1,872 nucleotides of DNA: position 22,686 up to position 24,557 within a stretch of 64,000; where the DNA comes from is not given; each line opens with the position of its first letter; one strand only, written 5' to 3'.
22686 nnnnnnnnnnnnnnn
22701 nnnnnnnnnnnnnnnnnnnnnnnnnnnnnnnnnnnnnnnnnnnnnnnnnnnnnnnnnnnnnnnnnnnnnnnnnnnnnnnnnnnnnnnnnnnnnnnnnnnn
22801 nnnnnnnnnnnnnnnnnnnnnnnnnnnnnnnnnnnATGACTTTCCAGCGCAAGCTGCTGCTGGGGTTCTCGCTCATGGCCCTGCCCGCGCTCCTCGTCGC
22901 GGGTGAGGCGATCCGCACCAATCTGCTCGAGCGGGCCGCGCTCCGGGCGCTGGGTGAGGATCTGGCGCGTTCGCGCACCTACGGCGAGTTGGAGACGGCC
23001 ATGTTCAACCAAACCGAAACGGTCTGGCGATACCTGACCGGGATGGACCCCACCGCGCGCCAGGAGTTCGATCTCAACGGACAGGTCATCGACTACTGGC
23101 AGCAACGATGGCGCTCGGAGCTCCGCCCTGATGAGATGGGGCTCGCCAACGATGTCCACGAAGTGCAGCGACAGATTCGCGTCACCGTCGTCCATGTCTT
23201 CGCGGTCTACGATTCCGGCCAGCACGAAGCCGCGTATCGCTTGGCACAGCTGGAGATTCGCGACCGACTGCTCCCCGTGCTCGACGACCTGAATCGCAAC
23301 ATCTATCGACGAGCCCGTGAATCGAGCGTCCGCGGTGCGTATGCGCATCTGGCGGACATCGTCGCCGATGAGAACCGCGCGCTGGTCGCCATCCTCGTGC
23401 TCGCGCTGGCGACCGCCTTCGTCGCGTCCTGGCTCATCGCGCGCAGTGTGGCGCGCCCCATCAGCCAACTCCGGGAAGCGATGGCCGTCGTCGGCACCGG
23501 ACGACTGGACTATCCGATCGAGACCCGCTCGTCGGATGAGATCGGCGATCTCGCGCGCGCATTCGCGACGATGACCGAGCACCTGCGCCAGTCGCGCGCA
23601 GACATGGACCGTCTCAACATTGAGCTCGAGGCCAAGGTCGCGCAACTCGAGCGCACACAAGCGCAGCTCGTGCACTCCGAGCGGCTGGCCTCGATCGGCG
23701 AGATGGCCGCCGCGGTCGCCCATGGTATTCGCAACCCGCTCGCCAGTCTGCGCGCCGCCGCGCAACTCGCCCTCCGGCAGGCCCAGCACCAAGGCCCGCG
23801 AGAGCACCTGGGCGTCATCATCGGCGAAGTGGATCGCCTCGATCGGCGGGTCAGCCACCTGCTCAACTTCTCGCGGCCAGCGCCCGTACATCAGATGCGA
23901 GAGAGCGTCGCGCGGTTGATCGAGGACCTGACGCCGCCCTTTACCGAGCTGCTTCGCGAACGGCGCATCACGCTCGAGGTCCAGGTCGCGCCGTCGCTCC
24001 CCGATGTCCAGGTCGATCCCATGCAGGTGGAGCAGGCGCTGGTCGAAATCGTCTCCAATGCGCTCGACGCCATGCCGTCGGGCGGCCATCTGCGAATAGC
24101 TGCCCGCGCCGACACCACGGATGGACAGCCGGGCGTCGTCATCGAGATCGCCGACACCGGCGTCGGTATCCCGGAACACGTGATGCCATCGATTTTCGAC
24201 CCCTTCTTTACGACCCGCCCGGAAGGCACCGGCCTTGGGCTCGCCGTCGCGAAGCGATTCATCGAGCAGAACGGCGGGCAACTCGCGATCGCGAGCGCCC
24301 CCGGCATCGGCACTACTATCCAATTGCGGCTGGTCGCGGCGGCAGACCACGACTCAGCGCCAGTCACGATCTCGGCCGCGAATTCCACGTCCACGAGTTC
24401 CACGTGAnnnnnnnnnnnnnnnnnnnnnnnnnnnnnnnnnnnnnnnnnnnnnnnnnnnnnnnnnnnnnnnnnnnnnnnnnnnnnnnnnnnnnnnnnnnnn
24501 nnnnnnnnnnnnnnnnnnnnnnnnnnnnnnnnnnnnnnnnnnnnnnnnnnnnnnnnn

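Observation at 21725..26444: Hypothesis: a sigma54 two-component module controlling an MBL hydrolase on one side and orphan pqqA on the other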

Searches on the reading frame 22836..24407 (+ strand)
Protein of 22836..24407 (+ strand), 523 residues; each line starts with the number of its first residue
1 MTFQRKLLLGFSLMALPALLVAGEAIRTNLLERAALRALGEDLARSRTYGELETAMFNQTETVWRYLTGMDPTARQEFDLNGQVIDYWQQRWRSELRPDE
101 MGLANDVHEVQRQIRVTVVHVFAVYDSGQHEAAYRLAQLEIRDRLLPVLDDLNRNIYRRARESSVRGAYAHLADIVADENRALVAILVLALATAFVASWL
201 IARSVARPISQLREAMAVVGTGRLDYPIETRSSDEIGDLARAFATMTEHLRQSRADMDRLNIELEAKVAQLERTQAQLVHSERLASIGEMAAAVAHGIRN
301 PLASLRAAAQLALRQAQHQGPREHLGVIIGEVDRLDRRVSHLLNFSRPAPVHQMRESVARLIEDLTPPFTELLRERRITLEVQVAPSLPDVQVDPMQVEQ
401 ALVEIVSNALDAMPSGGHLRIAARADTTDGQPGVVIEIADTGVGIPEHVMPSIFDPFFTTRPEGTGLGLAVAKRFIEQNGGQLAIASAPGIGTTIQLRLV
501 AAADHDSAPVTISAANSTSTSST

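Call 6: search_protein_families(library=pfam, proteins=[window:22836-24407:+], max_evalue=0.01)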
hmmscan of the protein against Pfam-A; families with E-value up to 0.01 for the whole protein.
window:22836-24407:+ (523 aa): 4 families
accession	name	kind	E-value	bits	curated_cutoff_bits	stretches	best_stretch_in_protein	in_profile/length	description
PF02518.31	HATPase_c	-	4.5e-24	85.5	26.4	1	394-499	2-107/111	Histidine kinase-, DNA gyrase B-, and HSP90-like ATPase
PF00672.30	HAMP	-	1.6e-14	54.4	25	1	200-252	1-53/53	HAMP domain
PF00512.31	HisKA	-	4.4e-12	46.3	26.9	1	288-347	3-62/66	His Kinase A (phospho-acceptor) domain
PF13581.12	HATPase_c_2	-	0.0017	18.8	27.4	1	387-477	23-110/127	Histidine kinase-like ATPase domain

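Call 7: search_protein_families(library=ncbifam, proteins=[window:22836-24407:+], max_evalue=1)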
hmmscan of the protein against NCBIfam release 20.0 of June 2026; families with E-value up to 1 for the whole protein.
window:22836-24407:+ (523 aa): 89 families (the best 25 are shown)
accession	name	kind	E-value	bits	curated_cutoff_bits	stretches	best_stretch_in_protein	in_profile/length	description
NF008468.0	PRK11360.1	equivalog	1e-70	238.8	646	1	268-503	377-610/616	two-component system sensor histidine kinase AtoS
NF007688.0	PRK10364.1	equivalog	4.8e-53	180.5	479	1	274-503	227-453/460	two-component system sensor histidine kinase ZraS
NF010411.0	PRK13837.1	equivalog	7.6e-45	153.2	647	1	216-514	392-688/828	two-component system VirA-like sensor kinase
NF033092.0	HK_WalK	equivalog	2.1e-40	138.9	725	2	289-499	374-592/594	cell wall metabolism sensor histidine kinase WalK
NF008293.1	PRK11073.1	equivalog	3e-36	125.4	240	1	259-491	103-338/349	nitrogen regulation protein NR(II)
NF047794.1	HisKinPtgB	equivalog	2.1e-35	122.1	1000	1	170-488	324-642/656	two-component system sensor histidine kinase PgtB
NF038348.1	T2SS_HK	subfamily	2.8e-35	121.8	450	2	334-499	410-571/574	histidine kinase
NF053867.1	SprKinKinDBac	equivalog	1.7e-34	119.2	775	1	269-502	271-498/500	sporulation kinase KinD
NF052574.1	HisKinEspCMyxo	equivalog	8.4e-34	116.8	1200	1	268-511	398-648/785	serine histidine kinase EspC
NF046026.1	HisKinCckACaul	equivalog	3.4e-33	114.7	1000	1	267-515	282-546/678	cell cycle histidine kinase CckA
NF046020.1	HisKinCckABruc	equivalog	4.1e-32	111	1000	1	214-504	408-710/868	cell cycle histidine kinase CckA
NF058527.1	HistKinChvGCaul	equivalog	5.9e-31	107.8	740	2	280-485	299-512/535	two-component sensor histidine kinase ChvG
NF041777.1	sens_FixL_Rhizob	equivalog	7e-31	107.4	850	1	266-503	241-483/485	sensor protein FixL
NF046044.1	PnpS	equivalog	1.2e-30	106.8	400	1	290-499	173-389/390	two-component system histidine kinase PnpS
NF008312.0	PRK11100.1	equivalog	3.9e-30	105.1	356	1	172-499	173-472/477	two-component system sensor histidine kinase CreC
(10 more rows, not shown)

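Call 12: find_homologous_proteins(query=window:22836-24407:+, max_evalue=1e-20)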
Query window:22836-24407:+ (523 aa): 4566 proteins with E <= 1e-20 among 8000 candidates; the best 120 are listed.
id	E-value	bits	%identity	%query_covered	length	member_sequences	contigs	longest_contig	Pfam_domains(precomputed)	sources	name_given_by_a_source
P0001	0.0e+0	1119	100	100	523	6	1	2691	PF00672.31,PF02518.32,PF00512.32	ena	-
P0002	1.1e-293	992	91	95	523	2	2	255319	PF00672.31,PF02518.32,PF00512.32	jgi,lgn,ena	jgi:signal transduction histidine kinase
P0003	4.8e-279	944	84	100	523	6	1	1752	PF00672.31,PF02518.32,PF00512.32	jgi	jgi:signal transduction histidine kinase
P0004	5.3e-271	918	83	98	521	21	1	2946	PF00672.31,PF02518.32,PF00512.32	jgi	jgi:signal transduction histidine kinase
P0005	2.8e-268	909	81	100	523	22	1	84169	PF00672.31,PF02518.32,PF00512.32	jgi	jgi:signal transduction histidine kinase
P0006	1.3e-224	765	72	95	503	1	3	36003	PF00672.31,PF02518.32,PF00512.32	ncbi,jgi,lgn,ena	jgi:signal transduction histidine kinase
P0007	2.0e-223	761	72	95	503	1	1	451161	PF00672.31,PF02518.32,PF00512.32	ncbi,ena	-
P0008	4.7e-223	759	71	95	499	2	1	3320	PF00672.31,PF02518.32,PF00512.32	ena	-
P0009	4.8e-223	759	70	96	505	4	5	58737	PF00672.31,PF02518.32,PF00512.32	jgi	-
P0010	7.2e-222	755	69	96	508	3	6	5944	PF00672.31,PF02518.32,PF00512.32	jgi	jgi:signal transduction histidine kinase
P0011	2.4e-221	754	67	99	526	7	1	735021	PF00672.31,PF02518.32,PF00512.32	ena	-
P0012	1.4e-220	751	70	96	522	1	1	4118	PF00672.31,PF02518.32,PF00512.32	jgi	jgi:signal transduction histidine kinase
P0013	1.3e-219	748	69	95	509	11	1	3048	PF00672.31,PF02518.32,PF00512.32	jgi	-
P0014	2.6e-219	747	70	96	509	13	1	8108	PF00672.31,PF02518.32,PF00512.32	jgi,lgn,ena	-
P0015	3.8e-218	743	69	96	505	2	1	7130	PF00672.31,PF02518.32,PF00512.32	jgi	jgi:signal transduction histidine kinase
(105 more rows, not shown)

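Call 13: find_related_loci(query=window:22836-24407:+, collection=genome_contigs, flank=6000)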
Query window:22836-24407:+ (523 aa) in genome_contigs; peptide patterns used: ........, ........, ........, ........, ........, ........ (x = any residue, [..] = any of these).
126 stretches matched a pattern; 27 encode a relative of the query (tblastn E <= 1e-3); 27 distinct loci.
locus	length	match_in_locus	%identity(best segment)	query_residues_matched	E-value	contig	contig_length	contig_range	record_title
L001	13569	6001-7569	84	1-523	0e+0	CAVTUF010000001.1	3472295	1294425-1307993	MAG: uncultured Gemmatimonadales bacterium isolate MFD04967.bin.2.141 genome assembly, contig: contig_36012, whole genom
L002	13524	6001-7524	85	1-508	0e+0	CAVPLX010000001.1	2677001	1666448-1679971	MAG: uncultured Gemmatimonadales bacterium isolate MFD10113.bin.3.65 genome assembly, contig: contig_13266, whole genome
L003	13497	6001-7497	85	1-499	0e+0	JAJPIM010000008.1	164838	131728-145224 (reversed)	MAG: Gemmatimonadetes bacterium isolate Centralia_MAG_331 k107_9766785, whole genome shotgun sequence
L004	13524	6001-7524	84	1-508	0e+0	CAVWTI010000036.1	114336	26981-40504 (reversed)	MAG: uncultured Gemmatimonadales bacterium isolate MFD01633.bin.2.3 genome assembly, contig: contig_64958, whole genome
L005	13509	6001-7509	63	1-502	0e+0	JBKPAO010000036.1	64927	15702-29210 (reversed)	MAG: Gemmatimonadota bacterium isolate GB_HAYS_MAG_00001 GB_HAYS_000001682918, whole genome shotgun sequence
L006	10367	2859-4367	65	1-502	0e+0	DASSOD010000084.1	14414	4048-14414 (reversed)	MAG TPA_asm: Gemmatimonadales bacterium isolate SMAG_U1243 k141_1664570, whole genome shotgun sequence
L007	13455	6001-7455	61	1-499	0e+0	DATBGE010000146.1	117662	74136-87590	MAG TPA_asm: Gemmatimonadales bacterium isolate SMAG_U3829 k141_1203835, whole genome shotgun sequence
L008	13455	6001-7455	60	1-499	0e+0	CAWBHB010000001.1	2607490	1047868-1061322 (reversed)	MAG: uncultured Gemmatimonadales bacterium isolate MFD06229.bin.2.149 genome assembly, contig: contig_13193, whole genom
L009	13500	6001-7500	59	1-499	0e+0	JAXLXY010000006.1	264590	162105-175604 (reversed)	MAG: Gemmatimonadales bacterium isolate STL-GEM4 C1.156.fa-6, whole genome shotgun sequence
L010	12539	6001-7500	58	1-499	0e+0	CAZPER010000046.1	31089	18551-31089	MAG TPA_asm: uncultured Gemmatimonadaceae bacterium isolate SRP302447_co1_815 genome assembly, contig: NODE_3977_length_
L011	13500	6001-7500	58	1-499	0e+0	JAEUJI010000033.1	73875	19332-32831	MAG: Gemmatimonadetes bacterium isolate new MAG-65 k141_1694765, whole genome shotgun sequence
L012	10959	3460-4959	59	1-499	0e+0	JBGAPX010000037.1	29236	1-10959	MAG: Gemmatimonadales bacterium isolate MAG_MBR_H10.8 MBRH10-8_opera_contig_5604, whole genome shotgun sequence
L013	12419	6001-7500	57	1-499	1e-177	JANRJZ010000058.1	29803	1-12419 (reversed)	MAG: Gemmatimonadota bacterium isolate bins.22 k141_5225710, whole genome shotgun sequence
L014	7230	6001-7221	59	1-430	9e-149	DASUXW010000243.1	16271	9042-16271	MAG TPA_asm: Gemmatimonadales bacterium isolate SMAG_U1879 k141_1348030, whole genome shotgun sequence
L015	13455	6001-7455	60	1-499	0e+0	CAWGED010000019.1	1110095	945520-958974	MAG: uncultured Gemmatimonadales bacterium isolate MFD02199.bin.2.180 genome assembly, contig: contig_8825, whole genome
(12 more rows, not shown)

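Call 19: search_protein_families(library=ncbifam, proteins=[L009:9287-10195:+, L009:10149-10952:+, L009:10936-12345:+, L009:12269-13345:+, L009:4470-5927:+, L009:2838-4427:+, L009:1718-2833:+, L009:81-1721:+], max_evalue=0.00001)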
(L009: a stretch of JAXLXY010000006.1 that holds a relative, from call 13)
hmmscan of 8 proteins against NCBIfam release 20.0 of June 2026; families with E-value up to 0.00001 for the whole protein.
L009:9287-10195:+ (302 aa): 2 families
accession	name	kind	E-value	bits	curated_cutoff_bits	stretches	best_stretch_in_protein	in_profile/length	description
TIGR02108.2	PQQ_syn_pqqB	equivalog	2.7e-105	352.1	245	1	3-301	2-297/298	pyrroloquinoline quinone biosynthesis protein PqqB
NF002553.0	PRK02113.1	equivalog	2.6e-06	27.1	386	1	1-119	1-109/252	MBL fold metallo-hydrolase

L009:10149-10952:+ (267 aa): 2 families
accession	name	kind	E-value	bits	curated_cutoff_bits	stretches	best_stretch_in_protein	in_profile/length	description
TIGR02111.1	PQQ_syn_pqqC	equivalog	2.1e-89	299.1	240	1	44-266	2-225/239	pyrroloquinoline-quinone synthase PqqC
TIGR04305.1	fol_rel_CADD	subfamily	2.6e-17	63.1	200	1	60-261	14-210/212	CADD family putative folate metabolism protein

L009:10936-12345:+ (469 aa): 41 families (the best 25 are shown)
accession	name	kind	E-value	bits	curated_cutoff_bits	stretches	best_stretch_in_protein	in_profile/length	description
TIGR02109.1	PQQ_syn_pqqE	equivalog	1.1e-159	531.2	381.35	1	112-457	2-348/358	pyrroloquinoline quinone biosynthesis protein PqqE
TIGR04545.1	rSAM_ahbD_hemeb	equivalog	3.3e-35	122.1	500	2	122-284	5-168/339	heme b synthase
TIGR04053.2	TIGR04053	equivalog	7.9e-32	110.9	395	2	115-287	6-182/366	TIGR04053 family radical SAM/SPASM domain-containing protein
TIGR04055.1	rSAM_NirJ2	equivalog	3.7e-31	108.9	500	2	124-283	7-166/326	putative heme d1 biosynthesis radical SAM protein NirJ2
TIGR04347.1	pseudo_SAM_Halo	equivalog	5.8e-31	108.1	525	1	120-335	41-256/390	TIGR04347 family pseudo-SAM/SPASM protein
TIGR03962.1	mycofact_rSAM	equivalog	2.2e-29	102.7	265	1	113-442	8-334/339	mycofactocin radical SAM maturase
TIGR04051.1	rSAM_NirJ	equivalog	3.8e-28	98.5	515.45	1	122-308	7-193/354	heme d1 biosynthesis radical SAM protein NirJ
TIGR02668.1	moaA_archaeal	equivalog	1.3e-26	93.3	325.25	1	121-297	14-192/303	GTP 3',8-cyclase MoaA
TIGR04303.1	GeoRSP_rSAM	equivalog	3.3e-26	92.6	400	2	116-325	4-211/325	GeoRSP system radical SAM/SPASM protein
NF045574.1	sacti_mat_StsB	exception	1e-23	83.9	625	1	119-292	98-270/466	StsB family radical SAM/SPASM domain sactipeptide maturase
TIGR04250.1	SCM_rSAM_ScmE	equivalog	7.8e-23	80.9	400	1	115-278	1-165/358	SynChlorMet cassette radical SAM/SPASM protein ScmE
NF001199.0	PRK00164.2-1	equivalog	5.7e-22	78.2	231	1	120-282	15-179/308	GTP 3',8-cyclase MoaA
TIGR04546.1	rSAM_ahbC_deAc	equivalog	1.3e-21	76.8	650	1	122-325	44-243/390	12,18-didecarboxysiroheme deacetylase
TIGR03913.1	rad_SAM_trio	equivalog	3.2e-21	75.3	591.75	1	116-440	18-353/477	GDL motif peptide-associated radical SAM/SPASM maturase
TIGR02666.1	moaA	equivalog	6.7e-21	74.6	284.05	1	123-283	16-185/336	GTP 3',8-cyclase MoaA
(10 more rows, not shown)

L009:12269-13345:+ (358 aa): 0 families

L009:4470-5927:+ (485 aa): 5 families
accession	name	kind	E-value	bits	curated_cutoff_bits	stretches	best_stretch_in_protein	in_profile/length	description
NF052646.1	DABADecarRhbB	equivalog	6e-67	226.3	900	1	17-482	32-486/491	L-2,4-diaminobutyrate decarboxylase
TIGR03799.1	NOD_PanD_pyr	equivalog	3.9e-41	141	606.1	1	145-437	161-460/522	pyridoxal-dependent aspartate 1-decarboxylase PanP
TIGR03812.1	tyr_de_CO2_Arch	equivalog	5.4e-26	91.3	299.4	1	120-475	54-373/375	tyrosine decarboxylase MfnA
TIGR03811.1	tyr_de_CO2_Ent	equivalog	1.2e-16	60.4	905.3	1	188-277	230-325/608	tyrosine decarboxylase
NF002748.0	PRK02769.1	equivalog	1.7e-10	40.2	305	1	144-319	85-249/382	histidine decarboxylase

L009:2838-4427:+ (529 aa): 66 families (the best 25 are shown)
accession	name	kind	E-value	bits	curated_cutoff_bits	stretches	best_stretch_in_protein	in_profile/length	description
TIGR00711.1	efflux_EmrB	subfamily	1e-134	450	230.2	1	25-511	3-480/485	DHA2 family efflux MFS transporter permease subunit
NF000391.1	EmrB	exception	2.3e-91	306.9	925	1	24-512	11-491/501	multidrug efflux MFS transporter permease subunit EmrB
NF007799.0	PRK10504.1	subfamily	4.3e-57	194.1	426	1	34-437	20-419/471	multidrug transporter subunit MdtD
NF000060.1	MFS_efflux_LmrB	exception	2.2e-46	158.7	800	1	26-432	19-424/479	lincomycin efflux MFS transporter Lmr(B)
NF000095.1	tet_MFS_OtrB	exception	2.9e-46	158.2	999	1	28-431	30-437/563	oxytetracycline resistance efflux MFS transporter OtrB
NF040895.2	MFS_effux_SdrM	equivalog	6.4e-42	144.2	550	1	25-431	7-404/441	multidrug efflux MFS transporter SdrM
NF000218.1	FexA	exception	7.6e-39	133.6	900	1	27-432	23-430/475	chloramphenicol/florfenicol efflux MFS transporter FexA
NF000009.1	tet_MFS_Tcr3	exception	2.3e-37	128.7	1000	1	21-431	26-442/512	tetracycline efflux MFS transporter Tcr3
NF012180.1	tet_MFS_43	exception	3.2e-37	128.6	999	1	20-433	17-429/484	tetracycline efflux MFS transporter Tet(43)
NF000025.1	MFS_efflux_tcmA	exception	2.2e-35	122.4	999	1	27-432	29-432/538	tetracenomycin C efflux MFS transporter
NF040856.1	FexB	exception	3.1e-33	115.3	950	1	29-432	18-421/469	chloramphenicol/florfenicol efflux MFS transporter FexB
NF000031.1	MFS_efflux_LmrA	exception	2e-32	112.5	850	1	20-428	27-434/484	lincomycin efflux MFS transporter Lmr(A)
NF011571.1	PRK14995.1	subfamily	2e-31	109.3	701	1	23-465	5-444/493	SmvA family efflux MFS transporter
TIGR00880.1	2_A_01_02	superfamily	6.7e-30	104.1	131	1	67-201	6-140/141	multidrug resistance protein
NF000089.1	qac_MFS_AB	exception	9.8e-29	100.5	900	1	26-430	20-424/514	QacA/B family quaternary ammonium compound efflux MFS transporter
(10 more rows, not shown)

L009:1718-2833:+ (371 aa): 16 families
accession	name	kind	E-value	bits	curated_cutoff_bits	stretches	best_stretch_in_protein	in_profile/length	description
TIGR00998.1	8a0101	subfamily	2.1e-75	253.8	390.8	1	34-368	6-334/334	EmrA/EmrK family multidrug efflux transporter periplasmic adaptor subunit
NF011715.0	PRK15136.1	equivalog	1.1e-54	185.6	563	1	24-370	15-347/390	multidrug efflux MFS transporter periplasmic adaptor subunit EmrA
NF007785.0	PRK10476.1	equivalog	4.9e-50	170.3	376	1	29-370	11-342/347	multidrug transporter subunit MdtN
NF002939.0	PRK03598.1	equivalog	6.4e-36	124.2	393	1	35-368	9-325/332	secretion protein HlyD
TIGR01730.1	RND_mfp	subfamily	1.2e-34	119.8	94.9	2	204-369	98-245/322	efflux RND transporter periplasmic adaptor subunit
TIGR01843.1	type_I_hlyD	subfamily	6.6e-22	78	208.65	1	162-370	177-398/422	HlyD family type I secretion periplasmic adaptor subunit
NF007850.1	PRK10559.1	equivalog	1.7e-19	70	400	2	189-351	92-262/303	p-hydroxybenzoic acid efflux pump subunit AaeA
TIGR02971.1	heterocyst_DevB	subfamily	6e-18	65.3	129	1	78-317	24-279/327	ABC exporter membrane fusion protein, DevB family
NF008589.1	PRK11556.1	equivalog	2.3e-14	53.1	391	1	209-269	161-221/392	MdtA/MuxA family multidrug efflux RND transporter periplasmic adaptor subunit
NF033138.2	RND-peri-MexC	equivalog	1.9e-11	43.8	625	1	214-297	145-228/375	MexC family multidrug efflux RND transporter periplasmic adaptor subunit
TIGR00999.1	8a0102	subfamily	3.1e-10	39.6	319.3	1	131-321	7-172/271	CzcB/NccB family metal efflux transporter periplasmic adaptor subunit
NF045904.1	RND-peri-MexE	equivalog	6.5e-10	38.4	714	1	180-271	111-202/390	multidrug efflux RND transporter periplasmic adaptor subunit MexE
NF008606.0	PRK11578.1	equivalog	8.8e-09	34.9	342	1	130-319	94-265/371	macrolide transporter subunit MacA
NF000272.2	OqxA_adapt_sub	exception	1.1e-06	27.9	835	0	219-268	154-203/391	multidrug efflux RND transporter periplasmic adaptor subunit OqxA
NF033834.1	RND_adapt_MexA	exception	1.4e-06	27.7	750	1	181-267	93-184/373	multidrug efflux RND transporter periplasmic adaptor subunit MexA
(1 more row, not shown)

L009:81-1721:+ (546 aa): 3 families
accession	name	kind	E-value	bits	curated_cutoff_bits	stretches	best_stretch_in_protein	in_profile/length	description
TIGR01844.1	type_I_sec_TolC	subfamily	1e-25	90.6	225.15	1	140-544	3-402/414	TolC family outer membrane protein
TIGR01845.1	outer_NodT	subfamily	2.6e-12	46.3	210.05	1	150-540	69-458/460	efflux transporter outer membrane subunit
NF007002.0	PRK09465.1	equivalog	3.4e-07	29.2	495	1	159-405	43-279/460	outer membrane channel protein TolC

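Call 37: find_related_loci(query=A3, collection=metagenome_contigs, flank=8000)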
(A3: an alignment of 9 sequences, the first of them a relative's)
Query A3 (301 aa) in metagenome_contigs; peptide patterns used: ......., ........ (x = any residue, [..] = any of these).
600 stretches matched a pattern (row limit reached: there are more); 592 encode a relative of the query (tblastn E <= 1e-3); the best 80 are kept; 80 distinct loci.
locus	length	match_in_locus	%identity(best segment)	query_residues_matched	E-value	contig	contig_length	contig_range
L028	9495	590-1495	75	1-301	7e-146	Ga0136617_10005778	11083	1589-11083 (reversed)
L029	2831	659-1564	72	1-301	1e-145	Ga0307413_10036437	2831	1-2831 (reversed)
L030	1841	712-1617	72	1-301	3e-146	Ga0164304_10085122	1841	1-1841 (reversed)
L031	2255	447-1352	71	1-301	1e-142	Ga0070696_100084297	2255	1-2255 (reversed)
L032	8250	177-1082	66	1-301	5e-129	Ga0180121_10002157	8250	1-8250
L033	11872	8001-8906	74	1-301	5e-136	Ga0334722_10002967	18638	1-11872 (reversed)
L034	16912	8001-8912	68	1-301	6e-126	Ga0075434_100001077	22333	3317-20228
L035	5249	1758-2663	66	1-301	2e-125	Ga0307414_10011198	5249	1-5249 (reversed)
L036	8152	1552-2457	66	1-301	3e-122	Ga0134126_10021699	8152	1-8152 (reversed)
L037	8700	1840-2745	64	1-301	3e-121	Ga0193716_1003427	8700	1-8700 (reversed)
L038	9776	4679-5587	65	1-301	6e-121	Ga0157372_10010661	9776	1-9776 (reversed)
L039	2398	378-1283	62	1-301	4e-123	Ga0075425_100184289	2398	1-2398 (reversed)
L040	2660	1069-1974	63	1-301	5e-122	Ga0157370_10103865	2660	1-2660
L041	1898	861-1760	63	1-300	5e-124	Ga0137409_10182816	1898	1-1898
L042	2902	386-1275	72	1-301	3e-112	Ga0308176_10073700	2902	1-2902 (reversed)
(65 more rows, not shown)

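Call 67: search_protein_families(library=pfam, proteins=[L038:6485-8122:+, L038:7546-9489:+, L038:3364-4245:+, L038:2111-3088:+, L038:781-1686:+], max_evalue=0.001)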
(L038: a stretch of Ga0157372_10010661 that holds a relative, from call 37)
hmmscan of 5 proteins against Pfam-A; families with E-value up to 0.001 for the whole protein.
L038:6485-8122:+ (545 aa): 2 families
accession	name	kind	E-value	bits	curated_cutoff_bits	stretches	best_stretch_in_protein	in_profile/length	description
PF00675.25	Peptidase_M16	-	8.8e-23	81.3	22.3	1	120-243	2-124/149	Insulinase (Peptidase family M16)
PF05193.26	Peptidase_M16_C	-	1.1e-19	71.5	23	1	274-452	2-180/181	Peptidase M16 inactive domain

L038:7546-9489:+ (647 aa): 2 families
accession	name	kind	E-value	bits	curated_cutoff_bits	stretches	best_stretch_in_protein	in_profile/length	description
PF05193.26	Peptidase_M16_C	-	7.2e-18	65.5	23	1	391-568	1-178/181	Peptidase M16 inactive domain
PF00675.25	Peptidase_M16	-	1.1e-06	29.1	22.3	1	239-384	2-147/149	Insulinase (Peptidase family M16)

L038:3364-4245:+ (293 aa): 0 families

L038:2111-3088:+ (325 aa): 1 family
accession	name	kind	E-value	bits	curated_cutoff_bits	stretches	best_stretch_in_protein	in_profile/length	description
PF00291.31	PALP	-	1.5e-73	248.2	35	1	21-306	1-295/295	Pyridoxal-phosphate dependent enzyme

L038:781-1686:+ (301 aa): 1 family
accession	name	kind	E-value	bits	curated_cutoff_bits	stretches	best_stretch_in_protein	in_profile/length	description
PF00581.25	Rhodanese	-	8.6e-35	119.7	22.2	2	178-289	13-101/102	Rhodanese-like domain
